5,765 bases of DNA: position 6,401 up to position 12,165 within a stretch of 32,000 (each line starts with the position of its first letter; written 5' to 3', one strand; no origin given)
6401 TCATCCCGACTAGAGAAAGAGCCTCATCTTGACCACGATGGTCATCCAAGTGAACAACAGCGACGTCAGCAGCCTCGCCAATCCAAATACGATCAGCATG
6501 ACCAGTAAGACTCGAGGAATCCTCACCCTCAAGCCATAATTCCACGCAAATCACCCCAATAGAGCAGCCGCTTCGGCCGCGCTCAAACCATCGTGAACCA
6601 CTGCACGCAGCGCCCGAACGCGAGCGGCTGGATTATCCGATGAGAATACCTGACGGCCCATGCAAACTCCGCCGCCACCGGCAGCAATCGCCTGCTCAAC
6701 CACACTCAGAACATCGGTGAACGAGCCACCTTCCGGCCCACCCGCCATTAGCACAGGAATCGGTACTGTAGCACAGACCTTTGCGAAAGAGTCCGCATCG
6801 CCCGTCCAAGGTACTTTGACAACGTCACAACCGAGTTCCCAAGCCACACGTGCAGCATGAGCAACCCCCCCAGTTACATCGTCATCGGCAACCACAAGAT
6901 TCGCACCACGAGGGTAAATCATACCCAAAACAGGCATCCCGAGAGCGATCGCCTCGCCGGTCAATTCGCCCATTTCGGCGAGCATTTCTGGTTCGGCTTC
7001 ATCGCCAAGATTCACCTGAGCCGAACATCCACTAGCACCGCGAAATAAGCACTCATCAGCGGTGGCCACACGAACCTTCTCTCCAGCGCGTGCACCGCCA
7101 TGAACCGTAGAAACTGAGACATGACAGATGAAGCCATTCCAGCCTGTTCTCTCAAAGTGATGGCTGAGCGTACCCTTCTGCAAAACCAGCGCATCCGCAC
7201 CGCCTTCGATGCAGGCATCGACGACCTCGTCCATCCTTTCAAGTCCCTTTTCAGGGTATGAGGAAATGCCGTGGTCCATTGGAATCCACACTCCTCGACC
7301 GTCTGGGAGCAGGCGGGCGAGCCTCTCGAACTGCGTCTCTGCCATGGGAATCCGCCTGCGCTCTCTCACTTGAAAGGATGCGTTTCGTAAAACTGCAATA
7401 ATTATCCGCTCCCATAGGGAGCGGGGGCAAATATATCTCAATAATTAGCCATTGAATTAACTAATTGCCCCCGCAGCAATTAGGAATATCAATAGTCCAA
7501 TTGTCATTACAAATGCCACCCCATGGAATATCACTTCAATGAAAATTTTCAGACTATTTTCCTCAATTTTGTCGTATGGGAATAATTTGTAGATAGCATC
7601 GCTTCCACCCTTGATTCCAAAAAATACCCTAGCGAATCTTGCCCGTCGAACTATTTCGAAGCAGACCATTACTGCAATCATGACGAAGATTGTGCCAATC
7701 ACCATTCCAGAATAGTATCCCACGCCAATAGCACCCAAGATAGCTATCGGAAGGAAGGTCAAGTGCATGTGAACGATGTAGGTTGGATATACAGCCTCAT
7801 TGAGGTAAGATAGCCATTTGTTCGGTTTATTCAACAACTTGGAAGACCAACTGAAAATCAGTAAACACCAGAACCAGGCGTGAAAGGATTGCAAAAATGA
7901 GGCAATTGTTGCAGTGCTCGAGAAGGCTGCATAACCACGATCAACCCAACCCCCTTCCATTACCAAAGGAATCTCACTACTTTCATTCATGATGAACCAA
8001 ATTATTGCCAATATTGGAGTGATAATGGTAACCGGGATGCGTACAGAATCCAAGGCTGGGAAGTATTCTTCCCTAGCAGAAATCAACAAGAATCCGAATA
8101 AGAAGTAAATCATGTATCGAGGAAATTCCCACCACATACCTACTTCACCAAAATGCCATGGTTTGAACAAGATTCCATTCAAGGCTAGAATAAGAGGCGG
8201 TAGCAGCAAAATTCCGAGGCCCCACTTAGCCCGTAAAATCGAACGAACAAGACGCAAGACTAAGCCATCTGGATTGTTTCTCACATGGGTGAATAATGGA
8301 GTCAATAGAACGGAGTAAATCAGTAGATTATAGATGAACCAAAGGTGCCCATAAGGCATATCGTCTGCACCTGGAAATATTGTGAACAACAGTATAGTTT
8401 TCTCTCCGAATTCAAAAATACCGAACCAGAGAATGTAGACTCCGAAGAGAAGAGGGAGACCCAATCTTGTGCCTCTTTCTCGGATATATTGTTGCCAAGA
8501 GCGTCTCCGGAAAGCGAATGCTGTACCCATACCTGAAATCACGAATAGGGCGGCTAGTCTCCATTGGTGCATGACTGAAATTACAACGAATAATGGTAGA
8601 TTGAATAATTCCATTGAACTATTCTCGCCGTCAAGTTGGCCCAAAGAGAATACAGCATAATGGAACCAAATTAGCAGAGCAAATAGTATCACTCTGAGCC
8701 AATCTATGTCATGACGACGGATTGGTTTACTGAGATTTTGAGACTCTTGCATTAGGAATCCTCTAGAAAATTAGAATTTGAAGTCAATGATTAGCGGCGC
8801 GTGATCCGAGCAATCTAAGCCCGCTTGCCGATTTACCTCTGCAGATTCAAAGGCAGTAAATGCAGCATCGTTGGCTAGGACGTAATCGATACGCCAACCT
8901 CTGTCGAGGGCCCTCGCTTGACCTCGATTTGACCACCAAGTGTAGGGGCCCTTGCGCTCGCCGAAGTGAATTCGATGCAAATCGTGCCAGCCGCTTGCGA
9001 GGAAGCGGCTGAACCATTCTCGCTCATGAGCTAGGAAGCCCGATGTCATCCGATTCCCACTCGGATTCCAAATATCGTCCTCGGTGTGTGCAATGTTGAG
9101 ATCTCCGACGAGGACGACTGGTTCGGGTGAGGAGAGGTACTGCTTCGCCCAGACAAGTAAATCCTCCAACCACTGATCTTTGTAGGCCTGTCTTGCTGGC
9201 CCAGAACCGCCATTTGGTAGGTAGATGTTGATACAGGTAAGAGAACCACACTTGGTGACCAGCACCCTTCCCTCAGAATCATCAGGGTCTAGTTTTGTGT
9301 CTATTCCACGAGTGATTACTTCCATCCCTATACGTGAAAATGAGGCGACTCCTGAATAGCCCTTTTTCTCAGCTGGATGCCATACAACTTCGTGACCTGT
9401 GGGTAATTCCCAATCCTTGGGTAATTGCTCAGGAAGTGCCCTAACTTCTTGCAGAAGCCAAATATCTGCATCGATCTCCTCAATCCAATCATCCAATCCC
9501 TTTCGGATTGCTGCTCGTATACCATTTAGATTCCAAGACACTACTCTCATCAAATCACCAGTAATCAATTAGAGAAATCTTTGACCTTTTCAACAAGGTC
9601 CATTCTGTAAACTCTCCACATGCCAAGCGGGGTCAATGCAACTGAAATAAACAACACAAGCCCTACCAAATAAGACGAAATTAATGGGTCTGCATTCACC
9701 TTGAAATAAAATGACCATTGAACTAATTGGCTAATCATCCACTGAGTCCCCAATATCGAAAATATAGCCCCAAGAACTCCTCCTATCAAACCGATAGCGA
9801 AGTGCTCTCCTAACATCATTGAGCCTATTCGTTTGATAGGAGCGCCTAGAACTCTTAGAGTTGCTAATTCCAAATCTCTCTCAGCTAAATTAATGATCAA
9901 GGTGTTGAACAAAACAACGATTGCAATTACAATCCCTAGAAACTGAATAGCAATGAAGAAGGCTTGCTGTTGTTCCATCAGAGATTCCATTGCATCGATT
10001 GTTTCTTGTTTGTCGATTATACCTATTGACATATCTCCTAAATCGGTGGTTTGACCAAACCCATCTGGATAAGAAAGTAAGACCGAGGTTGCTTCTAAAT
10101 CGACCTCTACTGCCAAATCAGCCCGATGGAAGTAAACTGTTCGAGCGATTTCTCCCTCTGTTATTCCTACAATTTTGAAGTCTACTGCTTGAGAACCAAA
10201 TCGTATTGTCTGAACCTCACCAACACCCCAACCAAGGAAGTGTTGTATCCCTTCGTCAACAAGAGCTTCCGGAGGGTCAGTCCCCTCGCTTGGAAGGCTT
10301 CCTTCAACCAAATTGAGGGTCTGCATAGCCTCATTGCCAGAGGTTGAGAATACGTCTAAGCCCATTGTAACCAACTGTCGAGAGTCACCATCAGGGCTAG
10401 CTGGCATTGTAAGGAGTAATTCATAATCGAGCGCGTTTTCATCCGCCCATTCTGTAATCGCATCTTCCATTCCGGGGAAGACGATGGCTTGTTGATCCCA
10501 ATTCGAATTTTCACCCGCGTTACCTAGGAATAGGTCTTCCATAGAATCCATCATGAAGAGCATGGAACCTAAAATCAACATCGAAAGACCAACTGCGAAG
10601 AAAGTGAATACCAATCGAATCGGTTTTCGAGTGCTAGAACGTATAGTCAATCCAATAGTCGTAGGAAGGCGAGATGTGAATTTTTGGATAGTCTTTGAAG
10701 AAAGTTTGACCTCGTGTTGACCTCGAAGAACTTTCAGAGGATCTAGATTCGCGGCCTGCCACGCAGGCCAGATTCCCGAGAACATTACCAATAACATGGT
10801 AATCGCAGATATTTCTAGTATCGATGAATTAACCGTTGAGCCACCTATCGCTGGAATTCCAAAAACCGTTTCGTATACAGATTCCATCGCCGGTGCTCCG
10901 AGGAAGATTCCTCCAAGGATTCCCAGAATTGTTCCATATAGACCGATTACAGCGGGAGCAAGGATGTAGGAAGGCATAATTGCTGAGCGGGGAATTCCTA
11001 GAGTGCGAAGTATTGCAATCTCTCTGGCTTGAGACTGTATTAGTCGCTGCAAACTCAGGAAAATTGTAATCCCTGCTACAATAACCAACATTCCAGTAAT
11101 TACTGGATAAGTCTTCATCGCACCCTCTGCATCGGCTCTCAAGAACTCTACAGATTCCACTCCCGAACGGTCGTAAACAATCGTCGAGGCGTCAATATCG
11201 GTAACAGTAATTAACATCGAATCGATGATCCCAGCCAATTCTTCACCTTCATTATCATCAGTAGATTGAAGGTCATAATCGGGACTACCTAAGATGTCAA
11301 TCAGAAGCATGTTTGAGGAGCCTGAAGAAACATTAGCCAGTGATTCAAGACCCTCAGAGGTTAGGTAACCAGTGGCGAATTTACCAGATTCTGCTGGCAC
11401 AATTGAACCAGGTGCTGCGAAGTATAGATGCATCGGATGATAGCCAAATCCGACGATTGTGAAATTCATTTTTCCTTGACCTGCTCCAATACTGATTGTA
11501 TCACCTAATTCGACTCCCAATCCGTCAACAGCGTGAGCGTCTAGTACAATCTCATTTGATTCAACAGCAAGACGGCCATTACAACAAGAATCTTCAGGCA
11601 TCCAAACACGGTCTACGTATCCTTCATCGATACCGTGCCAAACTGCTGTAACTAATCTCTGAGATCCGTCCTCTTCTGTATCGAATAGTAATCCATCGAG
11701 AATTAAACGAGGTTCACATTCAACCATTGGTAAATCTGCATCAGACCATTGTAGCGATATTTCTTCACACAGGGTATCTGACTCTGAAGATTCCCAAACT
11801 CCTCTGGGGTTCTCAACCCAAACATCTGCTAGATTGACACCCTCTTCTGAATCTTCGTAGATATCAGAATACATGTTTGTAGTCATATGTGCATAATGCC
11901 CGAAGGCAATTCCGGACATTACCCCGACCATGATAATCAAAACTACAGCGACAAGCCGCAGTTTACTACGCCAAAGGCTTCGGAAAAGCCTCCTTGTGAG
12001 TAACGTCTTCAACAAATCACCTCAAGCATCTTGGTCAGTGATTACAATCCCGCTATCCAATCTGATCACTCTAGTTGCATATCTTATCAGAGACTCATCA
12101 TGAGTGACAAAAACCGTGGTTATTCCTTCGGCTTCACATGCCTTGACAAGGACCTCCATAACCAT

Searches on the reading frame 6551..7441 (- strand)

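Call 16: search_protein_families(library=pfam, proteins=[window:6551-7441:-], max_evalue=0.001)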
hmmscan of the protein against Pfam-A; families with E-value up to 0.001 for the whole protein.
window:6551-7441:- (296 aa): 1 family
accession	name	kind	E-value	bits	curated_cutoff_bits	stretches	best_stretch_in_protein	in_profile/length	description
PF01791.15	DeoC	-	2.8e-33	115.9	23.8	1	53-267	4-228/229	DeoC/LacD family aldolase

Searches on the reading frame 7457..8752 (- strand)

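Call 16: search_protein_families(library=pfam, proteins=[window:7457-8752:-], max_evalue=0.001)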
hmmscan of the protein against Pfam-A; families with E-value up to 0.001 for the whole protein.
window:7457-8752:- (431 aa): 1 family
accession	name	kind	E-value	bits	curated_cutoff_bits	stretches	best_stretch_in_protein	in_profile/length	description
PF01757.29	Acyl_transf_3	-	7.9e-24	84.7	31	1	14-361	2-324/326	Acyltransferase domain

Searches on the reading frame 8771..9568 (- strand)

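Call 16: search_protein_families(library=pfam, proteins=[window:8771-9568:-], max_evalue=0.001)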
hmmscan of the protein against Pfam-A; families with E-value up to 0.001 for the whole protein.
window:8771-9568:- (265 aa): 1 family
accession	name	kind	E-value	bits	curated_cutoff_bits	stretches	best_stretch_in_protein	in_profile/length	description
PF03372.29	Exo_endo_phos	-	2e-28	100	24.5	1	10-256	1-225/225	Endonuclease/Exonuclease/phosphatase family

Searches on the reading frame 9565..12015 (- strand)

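Call 16: search_protein_families(library=pfam, proteins=[window:9565-12015:-], max_evalue=0.001)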
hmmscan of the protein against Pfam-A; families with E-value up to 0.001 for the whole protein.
window:9565-12015:- (816 aa): 2 families
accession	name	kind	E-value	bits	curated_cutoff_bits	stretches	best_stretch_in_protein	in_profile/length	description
PF02687.27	FtsX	-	1.6e-25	89.9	25.5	2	690-805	3-118/120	FtsX-like permease C-terminal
PF12704.14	MacB_PCD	-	1.8e-09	38.7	27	1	24-192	4-156/207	MacB-like periplasmic core domain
